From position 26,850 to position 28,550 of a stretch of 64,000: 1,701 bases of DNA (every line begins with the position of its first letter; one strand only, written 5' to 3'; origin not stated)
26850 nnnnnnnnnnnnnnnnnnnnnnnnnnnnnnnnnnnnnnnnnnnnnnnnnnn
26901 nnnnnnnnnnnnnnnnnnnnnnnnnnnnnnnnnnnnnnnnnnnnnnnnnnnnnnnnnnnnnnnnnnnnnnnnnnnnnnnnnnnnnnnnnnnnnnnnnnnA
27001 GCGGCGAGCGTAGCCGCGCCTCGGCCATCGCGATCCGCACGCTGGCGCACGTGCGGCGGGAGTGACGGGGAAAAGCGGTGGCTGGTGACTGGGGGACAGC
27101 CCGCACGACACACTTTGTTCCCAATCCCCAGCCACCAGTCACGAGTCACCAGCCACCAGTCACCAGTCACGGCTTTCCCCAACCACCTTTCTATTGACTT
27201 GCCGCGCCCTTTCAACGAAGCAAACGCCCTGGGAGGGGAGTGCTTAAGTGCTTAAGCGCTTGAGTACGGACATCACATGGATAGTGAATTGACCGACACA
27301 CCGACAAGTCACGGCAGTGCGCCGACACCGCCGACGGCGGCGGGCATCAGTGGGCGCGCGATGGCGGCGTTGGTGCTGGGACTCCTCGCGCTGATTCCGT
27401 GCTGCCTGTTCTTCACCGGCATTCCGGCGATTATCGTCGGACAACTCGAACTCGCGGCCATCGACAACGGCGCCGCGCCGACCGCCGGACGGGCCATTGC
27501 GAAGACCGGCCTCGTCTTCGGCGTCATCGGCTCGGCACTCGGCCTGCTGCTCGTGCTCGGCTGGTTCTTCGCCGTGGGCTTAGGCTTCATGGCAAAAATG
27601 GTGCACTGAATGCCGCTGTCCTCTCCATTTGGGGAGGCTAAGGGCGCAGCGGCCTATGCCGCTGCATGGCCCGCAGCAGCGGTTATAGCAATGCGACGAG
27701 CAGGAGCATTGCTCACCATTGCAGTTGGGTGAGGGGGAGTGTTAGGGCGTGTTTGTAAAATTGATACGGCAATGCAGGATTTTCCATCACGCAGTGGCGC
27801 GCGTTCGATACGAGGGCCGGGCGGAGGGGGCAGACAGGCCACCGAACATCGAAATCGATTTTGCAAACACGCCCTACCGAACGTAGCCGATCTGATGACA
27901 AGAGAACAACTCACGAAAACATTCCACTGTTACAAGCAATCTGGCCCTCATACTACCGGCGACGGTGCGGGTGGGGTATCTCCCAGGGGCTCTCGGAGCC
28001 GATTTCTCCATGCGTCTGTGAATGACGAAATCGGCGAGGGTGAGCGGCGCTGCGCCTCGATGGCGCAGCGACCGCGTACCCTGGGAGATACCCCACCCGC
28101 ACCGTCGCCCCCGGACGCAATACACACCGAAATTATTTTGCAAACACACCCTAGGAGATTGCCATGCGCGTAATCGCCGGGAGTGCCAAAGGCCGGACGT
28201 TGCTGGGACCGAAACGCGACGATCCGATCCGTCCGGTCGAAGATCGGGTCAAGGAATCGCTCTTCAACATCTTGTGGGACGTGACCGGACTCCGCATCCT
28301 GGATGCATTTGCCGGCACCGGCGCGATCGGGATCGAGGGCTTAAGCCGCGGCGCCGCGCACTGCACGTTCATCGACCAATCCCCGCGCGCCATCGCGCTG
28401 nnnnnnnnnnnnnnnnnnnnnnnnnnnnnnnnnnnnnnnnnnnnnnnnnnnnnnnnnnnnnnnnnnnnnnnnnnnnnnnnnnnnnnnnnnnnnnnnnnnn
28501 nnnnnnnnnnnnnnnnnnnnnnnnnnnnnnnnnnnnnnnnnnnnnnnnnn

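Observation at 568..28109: Family 1: three ~150-nt elements with unrelated stems but conserved junction sequences (568-714, 4312-4461, 27958-28109)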

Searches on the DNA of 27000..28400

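Call 68: search_rna_families(source=window, start=27000, end=28400, threshold=evalue, max_evalue=10)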
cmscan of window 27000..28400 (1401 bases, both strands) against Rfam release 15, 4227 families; matches with E-value up to 10: 11.
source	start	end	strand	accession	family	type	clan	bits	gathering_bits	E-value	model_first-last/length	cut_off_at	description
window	27062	27186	-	RF04159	MIR1437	Gene; miRNA;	-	23.5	168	0.25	1-192/192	no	MIR1437 microRNA precursor family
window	27077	27150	-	RF00699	mir-134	Gene; miRNA;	-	22.7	68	0.15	1-73/73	no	mir-134 microRNA precursor family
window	27068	27177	-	RF03924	mir-1228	Gene; miRNA;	-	21.9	88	0.98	1-73/73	no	mir-1228 microRNA precursor family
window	27065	27181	-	RF04038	mir-5985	Gene; miRNA;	-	21.2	100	0.46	1-74/74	no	mir-5985 microRNA precursor family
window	27062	27186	+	RF04159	MIR1437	Gene; miRNA;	-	19.2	168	2.2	1-192/192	no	MIR1437 microRNA precursor family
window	28037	28158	-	RF02487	GlsR24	Gene; snRNA; snoRNA; HACA-box;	-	19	100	0.054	1-147/147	no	Small nucleolar RNA GlsR24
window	27128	27165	-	RF00523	Prion_pknot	Cis-reg;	-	18.8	39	1.4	1-40/40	no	Prion pseudoknot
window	27063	27170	-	RF03499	mir-702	Gene; miRNA;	-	17.8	70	8.3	1-103/103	no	mir-702 microRNA precursor family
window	27074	27160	-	RF03599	MIR1883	Gene; miRNA;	-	16.8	128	8.6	1-118/118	no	MIR1883 microRNA precursor family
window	27077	27150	+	RF00699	mir-134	Gene; miRNA;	-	16.6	68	6.4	1-73/73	no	mir-134 microRNA precursor family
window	27963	28104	-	RF02566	Ms1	Gene; sRNA;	-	11.5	162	2.9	66-256/304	no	Mycobacterium smegmatis small RNA 1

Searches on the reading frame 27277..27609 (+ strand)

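Call 76: search_protein_families(library=pfam, proteins=[window:27277-27609:+], max_evalue=0.001)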
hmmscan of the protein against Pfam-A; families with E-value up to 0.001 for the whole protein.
window:27277-27609:+ (110 aa): 1 family
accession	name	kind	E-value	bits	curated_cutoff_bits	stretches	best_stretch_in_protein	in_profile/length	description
PF13828.11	DUF4190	-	3.6e-09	36.7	35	1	28-92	2-62/62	Domain of unknown function (DUF4190)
